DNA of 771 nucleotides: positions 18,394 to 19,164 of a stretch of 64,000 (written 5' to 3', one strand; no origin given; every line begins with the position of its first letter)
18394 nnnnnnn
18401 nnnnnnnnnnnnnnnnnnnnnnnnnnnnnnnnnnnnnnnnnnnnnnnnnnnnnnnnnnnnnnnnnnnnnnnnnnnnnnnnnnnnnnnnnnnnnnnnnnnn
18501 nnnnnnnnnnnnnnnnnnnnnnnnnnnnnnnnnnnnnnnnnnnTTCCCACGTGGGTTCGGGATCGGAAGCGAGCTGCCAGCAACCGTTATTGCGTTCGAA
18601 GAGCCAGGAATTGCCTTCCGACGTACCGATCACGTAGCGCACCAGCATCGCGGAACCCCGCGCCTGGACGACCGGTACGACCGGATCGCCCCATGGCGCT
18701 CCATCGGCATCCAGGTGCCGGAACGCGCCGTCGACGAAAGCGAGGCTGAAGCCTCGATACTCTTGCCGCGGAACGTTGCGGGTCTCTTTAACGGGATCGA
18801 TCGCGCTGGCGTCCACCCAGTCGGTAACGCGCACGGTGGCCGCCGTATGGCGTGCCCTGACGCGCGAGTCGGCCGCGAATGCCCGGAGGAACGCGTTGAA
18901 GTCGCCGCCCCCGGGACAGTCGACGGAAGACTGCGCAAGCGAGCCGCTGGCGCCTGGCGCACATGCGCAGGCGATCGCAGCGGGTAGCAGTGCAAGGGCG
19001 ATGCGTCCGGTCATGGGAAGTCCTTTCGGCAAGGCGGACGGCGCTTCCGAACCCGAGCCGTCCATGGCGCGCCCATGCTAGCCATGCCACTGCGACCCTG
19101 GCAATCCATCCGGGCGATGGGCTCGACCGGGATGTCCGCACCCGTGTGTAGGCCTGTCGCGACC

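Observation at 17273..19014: Orphan immunity-lipoprotein / M23-peptidase effector pair with XVIPCD-like secretion domain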

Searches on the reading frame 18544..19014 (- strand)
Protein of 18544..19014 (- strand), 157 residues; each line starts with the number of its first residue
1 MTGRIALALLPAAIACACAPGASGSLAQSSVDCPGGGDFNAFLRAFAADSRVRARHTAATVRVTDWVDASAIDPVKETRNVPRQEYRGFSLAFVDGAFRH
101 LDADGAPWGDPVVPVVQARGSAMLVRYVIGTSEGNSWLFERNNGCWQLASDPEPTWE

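Call 4: search_protein_families(library=pfam, proteins=[window:18544-19014:-], max_evalue=1)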
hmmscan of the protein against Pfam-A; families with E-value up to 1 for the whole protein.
window:18544-19014:- (157 aa): 0 families

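Call 5: search_protein_families(library=ncbifam, proteins=[window:18544-19014:-], max_evalue=1)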
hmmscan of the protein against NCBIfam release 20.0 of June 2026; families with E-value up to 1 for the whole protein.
window:18544-19014:- (157 aa): 0 families

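Call 7: search_protein_families(library=padloc, proteins=[window:18544-19014:-], max_evalue=1)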
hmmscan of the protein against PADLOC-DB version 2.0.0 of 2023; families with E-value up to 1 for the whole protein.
window:18544-19014:- (157 aa): 0 families

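Call 20: find_homologous_proteins(query=window:18544-19014:-, max_evalue=0.001)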
Query window:18544-19014:- (157 aa): 2 proteins with E <= 0.001 among 398 candidates.
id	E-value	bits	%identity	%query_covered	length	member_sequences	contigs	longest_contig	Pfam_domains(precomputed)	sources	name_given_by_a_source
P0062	1.2e-96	339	96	100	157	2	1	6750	-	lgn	-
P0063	2.9e-48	182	62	83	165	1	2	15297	-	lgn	-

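Call 22: find_homologous_proteins(query=A3, max_evalue=0.001)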
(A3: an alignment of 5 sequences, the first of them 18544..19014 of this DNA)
Query A3 (5 sequences) (157 aa, profile of the alignment): 42 proteins with E <= 0.001 among 8000 candidates.
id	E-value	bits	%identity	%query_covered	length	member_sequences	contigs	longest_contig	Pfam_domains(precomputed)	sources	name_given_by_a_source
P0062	5.0e-77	275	96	100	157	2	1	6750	-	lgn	-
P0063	1.6e-74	267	62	83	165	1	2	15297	-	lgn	-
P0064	1.6e-72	261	44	82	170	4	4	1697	-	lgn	-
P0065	1.2e-67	245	45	75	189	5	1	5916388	-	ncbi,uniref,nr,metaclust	ncbi:hypothetical protein [Lysobacter antibioticus]|uniref:hypothetical protein n=1 Tax=Lysobacter a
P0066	7.1e-63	229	46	75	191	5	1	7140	-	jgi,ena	-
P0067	6.9e-61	223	43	75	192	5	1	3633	-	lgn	-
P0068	1.2e-60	222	43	75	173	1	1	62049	-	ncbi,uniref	ncbi:hypothetical protein [Lysobacter sp. CA196]|uniref:hypothetical protein n=1 Tax=Lysobacter sp. 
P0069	6.9e-60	219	44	75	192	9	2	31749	-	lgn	-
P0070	4.7e-57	210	56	87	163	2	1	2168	-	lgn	-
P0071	3.7e-52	194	46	78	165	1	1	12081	-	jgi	jgi:hypothetical protein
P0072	1.3e-50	189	55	80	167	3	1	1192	-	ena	-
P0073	2.3e-50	189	43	99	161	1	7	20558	-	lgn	-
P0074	7.8e-50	187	46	81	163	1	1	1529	-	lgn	-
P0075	8.8e-50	187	49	83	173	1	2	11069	-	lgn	-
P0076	9.3e-49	183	42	94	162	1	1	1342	-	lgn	-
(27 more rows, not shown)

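Call 32: predict_structure(alignment_id=A4)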
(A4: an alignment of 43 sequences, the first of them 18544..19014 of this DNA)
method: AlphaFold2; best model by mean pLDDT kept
length: 157 residues; sequences in the alignment: 43
mean_pLDDT: 86.5   pTM: 0.76
mean pLDDT of the five models: 86.5, 86.5, 86.5, 86.2, 85.9
residues with pLDDT >= 90: 107; 70-90: 18; 50-70: 28; < 50: 4
segments of 3 or more residues with pLDDT < 50: none
pLDDT, mean of each block of 10 residues (from residue 1): 52 56 54 88 98 97 92 92 97 98 94 97 95 93 96 85
secondary structure, 60 per line:
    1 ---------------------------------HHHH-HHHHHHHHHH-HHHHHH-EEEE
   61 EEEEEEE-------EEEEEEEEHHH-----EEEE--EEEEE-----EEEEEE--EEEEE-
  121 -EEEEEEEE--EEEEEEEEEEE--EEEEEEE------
elements in order: H34-37 H39-48 H50-55 E57-67 E75-82 E91-94 E97-101 E107-112 E115-119 E122-129 E132-142 E145-151

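Call 35: fold_search(model_id=the predicted structure, library=pdb)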
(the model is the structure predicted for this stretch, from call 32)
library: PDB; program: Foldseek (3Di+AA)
matches with E <= 10: 340; with E <= 0.001: 0
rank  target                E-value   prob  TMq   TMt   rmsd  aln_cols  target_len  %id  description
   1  4mjf                  1.6e-02  1.00  0.44  0.32   7.9       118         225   14  Crystal structure of a DUF4348 family protein (BVU_2238) from Bacteroides vulgatus ATCC 8482 at 1.99 A resolution (released 2013-11-13)
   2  3sbu_A                2.3e-02  1.00  0.46  0.33   8.5       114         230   18  Crystal structure of a ntf2-like protein (BF2862) from Bacteroides fragilis NCTC 9343 at 2.15 A resolution (released 2011-07-13)
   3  3blz_A                3.1e-02  0.95  0.34  0.41   5.5       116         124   11  Crystal structure of a ntf2-like protein of unknown function (sbal_0622) from shewanella baltica os155 at 1.75 A resol (released 2007-12-25)
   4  3blz_F                4.1e-02  0.93  0.35  0.43   5.4       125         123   10  Crystal structure of a ntf2-like protein of unknown function (sbal_0622) from shewanella baltica os155 at 1.75 A resol (released 2007-12-25)
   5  3ke7_A                4.9e-02  0.80  0.32  0.36   6.0       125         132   15  Crystal structure of putative ketosteroid isomerase (YP_001303366.1) from Parabacteroides distasonis ATCC 8503 at 1.45 (released 2009-11-03)
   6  3ksp                  1.0e-01  0.77  0.36  0.42   7.2       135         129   11  Crystal structure of a putative ca/calmodulin-dependent kinase ii association domain (exig_1688) from exiguobacterium si (released 2009-12-29)
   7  4gb5                  1.4e-01  0.41  0.29  0.31   8.8       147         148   14  Crystal structure of Kfla4162 protein from Kribbella flavida (released 2012-09-26)
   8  7oxx_C                2.1e-01  0.12  0.20  0.22  17.0       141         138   14  CrabP2 mutant R30AK31A (released 2022-07-13)
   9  7ucv_A                4.0e-01  0.12  0.22  0.25  20.5       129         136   16  The Crystal Structure of Apo Domain-Swapped Dimer Q108K:T51D:A28CL36C R58:H:H:H:N59 HCRBPII with Histidine Insertion i (released 2023-10-18)
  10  8b9a_H                4.7e-01  0.15  0.20  0.08  16.2        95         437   15  S. cerevisiae replisome + Ctf4, bound by pol alpha primase. Complex engaged with a fork DNA substrate containing a 60  (released 2023-08-09)
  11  5ts4_A                5.0e-01  0.63  0.34  0.50   7.7       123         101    6  Crystal structure of a de novo designed protein with curved beta-sheet (released 2017-01-25)
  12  6skl_H                5.0e-01  0.38  0.23  0.10  10.3        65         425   15  Cryo-EM structure of the CMG Fork Protection Complex at a replication fork - Conformation 1 (released 2020-05-06)
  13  7ucs_A                5.0e-01  0.08  0.21  0.23  20.2       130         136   16  The Crystal Structure of Domain-Swapped Dimer Q108K:T51D:A28C:L36C:F57:H:H:H:R58 Mutant of hCRBPII with Histidine Inse (released 2023-10-18)
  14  7tuf_D                5.6e-01  0.12  0.20  0.10  14.8       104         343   16  Crystal structure of Tapasin in complex with PaSta1-Fab (released 2022-09-07)
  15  3f8a                  6.3e-01  0.08  0.20  0.22  17.0       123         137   15  Crystal Structure of the R132K:R111L:L121E:R59W Mutant of Cellular Retinoic Acid-Binding Protein Type II Complexed with  (released 2009-11-10)
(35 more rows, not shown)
